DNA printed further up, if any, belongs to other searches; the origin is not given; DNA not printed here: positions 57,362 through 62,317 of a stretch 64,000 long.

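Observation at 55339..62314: Complete, compact type II-C CRISPR-Cas system with an unusually large Cas9 and an opposite-strand RNA layout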

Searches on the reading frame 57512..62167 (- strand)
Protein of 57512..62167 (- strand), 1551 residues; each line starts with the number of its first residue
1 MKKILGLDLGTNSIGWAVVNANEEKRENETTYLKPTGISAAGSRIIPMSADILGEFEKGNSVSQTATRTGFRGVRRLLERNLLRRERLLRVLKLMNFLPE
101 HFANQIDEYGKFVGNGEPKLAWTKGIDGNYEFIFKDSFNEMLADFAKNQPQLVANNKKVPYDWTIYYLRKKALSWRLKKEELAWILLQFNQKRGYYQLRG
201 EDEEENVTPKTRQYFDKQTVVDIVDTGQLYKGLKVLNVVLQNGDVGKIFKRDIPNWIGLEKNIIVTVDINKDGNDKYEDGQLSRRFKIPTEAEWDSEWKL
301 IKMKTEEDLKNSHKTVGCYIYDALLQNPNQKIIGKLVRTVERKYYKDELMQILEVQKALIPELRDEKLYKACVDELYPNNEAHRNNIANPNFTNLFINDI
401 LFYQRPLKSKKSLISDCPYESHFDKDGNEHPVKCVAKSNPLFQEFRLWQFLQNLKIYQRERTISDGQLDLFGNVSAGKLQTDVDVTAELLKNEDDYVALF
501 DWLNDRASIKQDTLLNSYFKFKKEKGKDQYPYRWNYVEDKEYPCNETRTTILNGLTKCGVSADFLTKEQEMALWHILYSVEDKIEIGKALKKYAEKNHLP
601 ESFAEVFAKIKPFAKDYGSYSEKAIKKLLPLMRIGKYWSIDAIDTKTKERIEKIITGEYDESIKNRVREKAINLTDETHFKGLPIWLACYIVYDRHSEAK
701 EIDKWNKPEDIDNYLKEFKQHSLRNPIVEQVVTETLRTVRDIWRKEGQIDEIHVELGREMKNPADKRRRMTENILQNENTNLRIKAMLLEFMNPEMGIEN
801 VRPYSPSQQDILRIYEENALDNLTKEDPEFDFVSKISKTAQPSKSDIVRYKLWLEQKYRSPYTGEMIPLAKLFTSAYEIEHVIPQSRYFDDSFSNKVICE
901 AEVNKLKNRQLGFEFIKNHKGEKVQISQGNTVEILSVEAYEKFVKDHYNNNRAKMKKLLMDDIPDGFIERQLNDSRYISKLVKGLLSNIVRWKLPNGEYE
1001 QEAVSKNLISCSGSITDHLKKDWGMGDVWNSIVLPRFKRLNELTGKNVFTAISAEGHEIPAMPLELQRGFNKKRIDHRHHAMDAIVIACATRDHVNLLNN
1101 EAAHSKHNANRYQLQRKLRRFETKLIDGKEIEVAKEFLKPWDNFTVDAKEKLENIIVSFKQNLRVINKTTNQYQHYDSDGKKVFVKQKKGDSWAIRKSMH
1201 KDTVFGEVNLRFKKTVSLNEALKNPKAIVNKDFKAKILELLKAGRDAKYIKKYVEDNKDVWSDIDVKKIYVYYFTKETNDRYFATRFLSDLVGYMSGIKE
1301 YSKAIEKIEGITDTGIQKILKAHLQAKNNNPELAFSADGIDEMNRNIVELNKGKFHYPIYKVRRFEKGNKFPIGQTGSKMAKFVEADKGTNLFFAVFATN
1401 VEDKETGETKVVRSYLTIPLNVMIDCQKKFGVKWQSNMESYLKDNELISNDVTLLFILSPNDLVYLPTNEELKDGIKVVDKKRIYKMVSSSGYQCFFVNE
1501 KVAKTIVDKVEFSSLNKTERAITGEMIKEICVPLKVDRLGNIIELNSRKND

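Call 10: search_protein_families(library=pfam, proteins=[window:57512-62167:-], max_evalue=0.01)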
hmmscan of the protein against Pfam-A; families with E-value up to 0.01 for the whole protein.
window:57512-62167:- (1551 aa): 3 families
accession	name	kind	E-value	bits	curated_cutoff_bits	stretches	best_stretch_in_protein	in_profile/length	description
PF18541.7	RuvC_III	-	3.7e-59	200.2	26.2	1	962-1166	1-179/179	RuvC endonuclease subdomain 3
PF13395.12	HNH_4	-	9.3e-19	67.6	22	1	861-912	2-53/54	HNH endonuclease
PF16593.10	Cas9-BH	-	3.5e-08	33.5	26.3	1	68-102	1-32/33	Bridge helix of CRISPR-associated endonuclease Cas9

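Call 11: search_protein_families(library=ncbifam, proteins=[window:57512-62167:-], max_evalue=0.01)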
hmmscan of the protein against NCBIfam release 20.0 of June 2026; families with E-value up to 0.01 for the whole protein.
window:57512-62167:- (1551 aa): 2 families
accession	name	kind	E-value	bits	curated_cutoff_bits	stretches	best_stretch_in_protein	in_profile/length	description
TIGR01865.2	cas_Csn1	equivalog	5.8e-116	389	100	1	4-1416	2-1050/1070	type II CRISPR RNA-guided endonuclease Cas9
NF049971.1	CRISPR_Cas9d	exception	3e-18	65.9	375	1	841-1204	529-828/986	type II CRISPR RNA-guided endonuclease Cas9d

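Call 13: find_homologous_proteins(query=window:57515-62167:-, max_evalue=1e-10)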
Query window:57515-62167:- (1551 aa): 7635 proteins with E <= 1e-10 among 8000 candidates; the best 120 are listed.
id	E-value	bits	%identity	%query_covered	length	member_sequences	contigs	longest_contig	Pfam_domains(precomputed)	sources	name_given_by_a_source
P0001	0.0e+0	3539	100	100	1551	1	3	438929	PF13395.13,PF16593.12,PF18541.8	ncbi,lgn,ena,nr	ncbi:MAG: type II CRISPR RNA-guided endonuclease Cas9 [Salinivirgaceae bacterium]|nr:type II CRISPR 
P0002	0.0e+0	3132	100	89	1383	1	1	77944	PF13395.13,PF16593.12,PF18541.8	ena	-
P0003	0.0e+0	3070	89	100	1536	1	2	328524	PF13395.13,PF16593.12,PF18541.8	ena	-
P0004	0.0e+0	3063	87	100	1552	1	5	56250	PF13395.13,PF16593.12,PF18541.8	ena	-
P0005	0.0e+0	3061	88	100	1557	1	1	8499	PF13395.13,PF16593.12,PF18541.8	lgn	-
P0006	0.0e+0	2984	85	100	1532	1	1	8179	PF13395.13,PF16593.12,PF18541.8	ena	-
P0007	0.0e+0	2976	85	100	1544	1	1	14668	PF13395.13,PF16593.12,PF18541.8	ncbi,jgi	jgi:CRISPR-associated endonuclease Csn1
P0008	0.0e+0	2971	86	100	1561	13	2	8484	PF13395.13,PF16593.12,PF18541.8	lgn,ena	-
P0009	0.0e+0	2932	84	100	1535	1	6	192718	PF13395.13,PF16593.12,PF18541.8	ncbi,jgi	jgi:CRISPR-associated endonuclease Csn1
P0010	0.0e+0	2912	82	100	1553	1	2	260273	PF13395.13,PF16593.12,PF18541.8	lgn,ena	-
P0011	0.0e+0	2904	82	100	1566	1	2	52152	PF13395.13,PF16593.12,PF18541.8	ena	-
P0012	0.0e+0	2897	81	100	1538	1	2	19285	PF13395.13,PF16593.12,PF18541.8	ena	-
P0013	0.0e+0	2893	81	100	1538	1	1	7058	PF13395.13,PF16593.12,PF18541.8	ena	-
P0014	0.0e+0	2887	82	100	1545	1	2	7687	PF13395.13,PF16593.12,PF18541.8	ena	-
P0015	0.0e+0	2884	81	100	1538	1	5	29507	PF13395.13,PF16593.12,PF18541.8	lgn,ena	-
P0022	0.0e+0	2847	80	100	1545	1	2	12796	PF13395.13,PF16593.12,PF18541.8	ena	-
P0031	0.0e+0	2826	81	100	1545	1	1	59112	PF13395.13,PF16593.12,PF18541.8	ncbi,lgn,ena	-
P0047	0.0e+0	2796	79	100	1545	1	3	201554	PF13395.13,PF16593.12,PF18541.8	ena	-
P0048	0.0e+0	2795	79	100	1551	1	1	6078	PF13395.13,PF16593.12,PF18541.8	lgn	-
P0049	0.0e+0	2795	79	100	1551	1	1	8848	PF13395.13,PF16593.12,PF18541.8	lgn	-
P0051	0.0e+0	2793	79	100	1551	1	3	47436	PF13395.13,PF16593.12,PF18541.8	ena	-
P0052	0.0e+0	2791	79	100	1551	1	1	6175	PF13395.13,PF16593.12,PF18541.8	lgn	-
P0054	0.0e+0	2778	81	100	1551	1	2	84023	PF13395.13,PF16593.12,PF18541.8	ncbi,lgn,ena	-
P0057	0.0e+0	2775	79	100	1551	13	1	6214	PF13395.13,PF16593.12,PF18541.8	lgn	-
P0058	0.0e+0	2769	79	100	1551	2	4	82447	PF13395.13,PF16593.12,PF18541.8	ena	-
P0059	0.0e+0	2769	79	100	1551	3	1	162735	PF13395.13,PF16593.12,PF18541.8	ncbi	-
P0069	0.0e+0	2758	79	100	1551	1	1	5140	PF13395.13,PF16593.12,PF18541.8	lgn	-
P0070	0.0e+0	2757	78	100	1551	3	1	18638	PF13395.13,PF16593.12,PF18541.8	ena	-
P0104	0.0e+0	2720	79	100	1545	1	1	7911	PF13395.13,PF16593.12,PF18541.8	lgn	-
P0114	0.0e+0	2708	76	100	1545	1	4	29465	PF13395.13,PF16593.12,PF18541.8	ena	-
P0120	0.0e+0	2703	77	100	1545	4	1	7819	PF13395.13,PF16593.12,PF18541.8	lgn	-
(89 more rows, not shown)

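Call 14: search_solved_structures(query=window:57515-62167:-, max_evalue=0.001, show_alignments=1)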
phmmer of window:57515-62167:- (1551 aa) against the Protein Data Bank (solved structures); distinct sequences matched with E-value up to 0.001: 27.
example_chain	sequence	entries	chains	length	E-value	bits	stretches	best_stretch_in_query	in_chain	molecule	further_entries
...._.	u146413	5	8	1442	0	1454.8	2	2-1215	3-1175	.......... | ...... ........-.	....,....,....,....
21dz_A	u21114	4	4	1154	7.4e-24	86.5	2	835-1026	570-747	CRISPR-associated endonuclease Cas9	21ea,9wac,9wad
8hnt_A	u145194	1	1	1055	2.8e-22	81.3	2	840-1025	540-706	CRISPR-associated endonuclease Cas9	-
8hnw_A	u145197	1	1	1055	5.7e-21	76.9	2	840-1025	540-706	CRISPR-associated endonuclease Cas9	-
8hnv_A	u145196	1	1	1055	7.4e-20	73.2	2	840-1025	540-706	CRISPR-associated endonuclease Cas9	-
9ar4_A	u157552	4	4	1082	6.2e-19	70.2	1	837-1025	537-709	CRISPR-associated endonuclease Cas9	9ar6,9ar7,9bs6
6jdq_A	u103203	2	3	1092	7.6e-19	69.9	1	840-1026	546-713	CRISPR-associated endonuclease Cas9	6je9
8ja0_A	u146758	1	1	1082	7.6e-19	69.9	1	840-1026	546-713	CRISPR-associated endonuclease Cas9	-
6kc8_A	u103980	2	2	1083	7.7e-19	69.9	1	840-1026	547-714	CRISPR-associated endonuclease Cas9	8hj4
6jdv_A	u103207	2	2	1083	1.6e-17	65.5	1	840-1026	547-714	CRISPR-associated endonuclease Cas9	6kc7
8jtj_A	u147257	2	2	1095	3.9e-17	64.2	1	835-1024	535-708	CRISPR-associated endonuclease Cas9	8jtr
6je4_A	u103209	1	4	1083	2.3e-16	61.7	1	840-1026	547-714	CRISPR-associated endonuclease Cas9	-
8uzb_A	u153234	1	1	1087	3.1e-16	61.2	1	835-1024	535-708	CRISPR-associated endonuclease Cas9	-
8uza_A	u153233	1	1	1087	4.7e-16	60.6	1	835-1024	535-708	CRISPR-associated endonuclease Cas9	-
6je3_A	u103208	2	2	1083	4.1e-15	57.5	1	840-1025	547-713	CRISPR-associated endonuclease Cas9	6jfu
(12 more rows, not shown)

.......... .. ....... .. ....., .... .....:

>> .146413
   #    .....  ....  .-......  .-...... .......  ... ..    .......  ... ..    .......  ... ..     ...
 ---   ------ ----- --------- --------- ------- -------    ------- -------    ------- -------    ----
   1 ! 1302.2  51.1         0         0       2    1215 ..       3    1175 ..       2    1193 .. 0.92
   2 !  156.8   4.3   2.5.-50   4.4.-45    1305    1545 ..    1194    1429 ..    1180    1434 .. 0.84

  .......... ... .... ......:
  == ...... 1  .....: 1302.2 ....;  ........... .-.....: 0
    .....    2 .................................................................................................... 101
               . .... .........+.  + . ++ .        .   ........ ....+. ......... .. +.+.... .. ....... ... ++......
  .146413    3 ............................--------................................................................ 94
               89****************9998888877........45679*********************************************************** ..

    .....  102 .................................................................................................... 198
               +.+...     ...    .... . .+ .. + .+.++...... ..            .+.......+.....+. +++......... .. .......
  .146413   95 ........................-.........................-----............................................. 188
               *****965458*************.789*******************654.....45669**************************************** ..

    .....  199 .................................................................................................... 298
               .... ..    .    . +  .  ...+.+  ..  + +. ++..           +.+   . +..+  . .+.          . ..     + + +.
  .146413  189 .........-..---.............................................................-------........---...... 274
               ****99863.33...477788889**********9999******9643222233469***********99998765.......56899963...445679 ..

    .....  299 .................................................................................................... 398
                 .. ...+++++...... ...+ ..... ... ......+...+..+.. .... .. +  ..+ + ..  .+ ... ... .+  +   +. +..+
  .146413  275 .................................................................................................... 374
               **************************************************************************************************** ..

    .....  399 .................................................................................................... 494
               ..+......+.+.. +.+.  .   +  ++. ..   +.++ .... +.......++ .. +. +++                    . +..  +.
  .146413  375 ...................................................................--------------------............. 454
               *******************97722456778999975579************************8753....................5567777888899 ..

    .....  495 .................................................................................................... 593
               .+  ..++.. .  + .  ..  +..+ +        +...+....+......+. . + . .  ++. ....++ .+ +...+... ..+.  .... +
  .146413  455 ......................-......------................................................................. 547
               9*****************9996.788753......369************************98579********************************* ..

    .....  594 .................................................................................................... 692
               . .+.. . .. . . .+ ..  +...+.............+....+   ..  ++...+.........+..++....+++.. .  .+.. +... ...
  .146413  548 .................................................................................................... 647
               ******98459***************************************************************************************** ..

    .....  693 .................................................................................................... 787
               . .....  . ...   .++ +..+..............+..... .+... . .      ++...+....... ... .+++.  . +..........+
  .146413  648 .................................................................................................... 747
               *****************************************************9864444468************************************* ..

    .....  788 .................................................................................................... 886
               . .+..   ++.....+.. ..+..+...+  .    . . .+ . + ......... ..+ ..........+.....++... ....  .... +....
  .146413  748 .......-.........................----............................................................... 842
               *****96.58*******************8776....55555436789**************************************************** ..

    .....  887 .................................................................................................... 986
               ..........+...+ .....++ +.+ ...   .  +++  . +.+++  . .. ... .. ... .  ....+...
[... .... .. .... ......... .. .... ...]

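Call 29: find_encoding_contigs(protein=P0001, flank=8000, max_places=6)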
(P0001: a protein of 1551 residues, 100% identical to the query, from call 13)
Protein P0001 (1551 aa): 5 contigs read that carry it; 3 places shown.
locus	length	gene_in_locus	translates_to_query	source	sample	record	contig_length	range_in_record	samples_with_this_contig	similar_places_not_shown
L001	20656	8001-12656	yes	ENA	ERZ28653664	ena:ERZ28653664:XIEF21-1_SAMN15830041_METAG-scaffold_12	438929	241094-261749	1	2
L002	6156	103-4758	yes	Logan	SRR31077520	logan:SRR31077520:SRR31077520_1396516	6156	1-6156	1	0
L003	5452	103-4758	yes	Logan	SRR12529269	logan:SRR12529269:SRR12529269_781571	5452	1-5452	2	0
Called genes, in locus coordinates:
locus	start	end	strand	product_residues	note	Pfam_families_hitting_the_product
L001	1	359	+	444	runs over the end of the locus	PF13173:AAA_14, PF13635:DUF4143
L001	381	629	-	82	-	-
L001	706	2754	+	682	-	PF00041:fn3 (faint)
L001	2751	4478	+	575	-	-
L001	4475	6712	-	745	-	PF07581:Glug (faint), PF18998:Flg_new_2, PF18962:Por_Secre_tail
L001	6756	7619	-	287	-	-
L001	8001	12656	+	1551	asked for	PF16593:Cas9-BH, PF13395:HNH_4, PF18541:RuvC_III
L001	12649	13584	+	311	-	PF01867:Cas_Cas1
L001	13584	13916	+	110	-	PF09827:CRISPR_Cas2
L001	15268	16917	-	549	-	PF03968:LptD_N (faint), PF13100:OstA_2, PF06835:LptC (faint), PF13100:OstA_2 (weak)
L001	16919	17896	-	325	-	PF00493:MCM (weak), PF20030:bpMoxR, PF00004:AAA (weak), PF07726:AAA_3, PF07728:AAA_5, PF17863:AAA_lid_2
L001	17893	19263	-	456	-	PF13145:Rotamase_2 (weak), PF00639:Rotamase, PF13616:Rotamase_3, PF00639:Rotamase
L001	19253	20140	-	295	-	-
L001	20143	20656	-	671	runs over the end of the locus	PF00639:Rotamase, PF13145:Rotamase_2 (faint), PF13616:Rotamase_3, PF00639:Rotamase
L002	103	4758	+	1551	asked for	PF16593:Cas9-BH, PF13395:HNH_4, PF18541:RuvC_III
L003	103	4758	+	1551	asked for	PF16593:Cas9-BH, PF13395:HNH_4, PF18541:RuvC_III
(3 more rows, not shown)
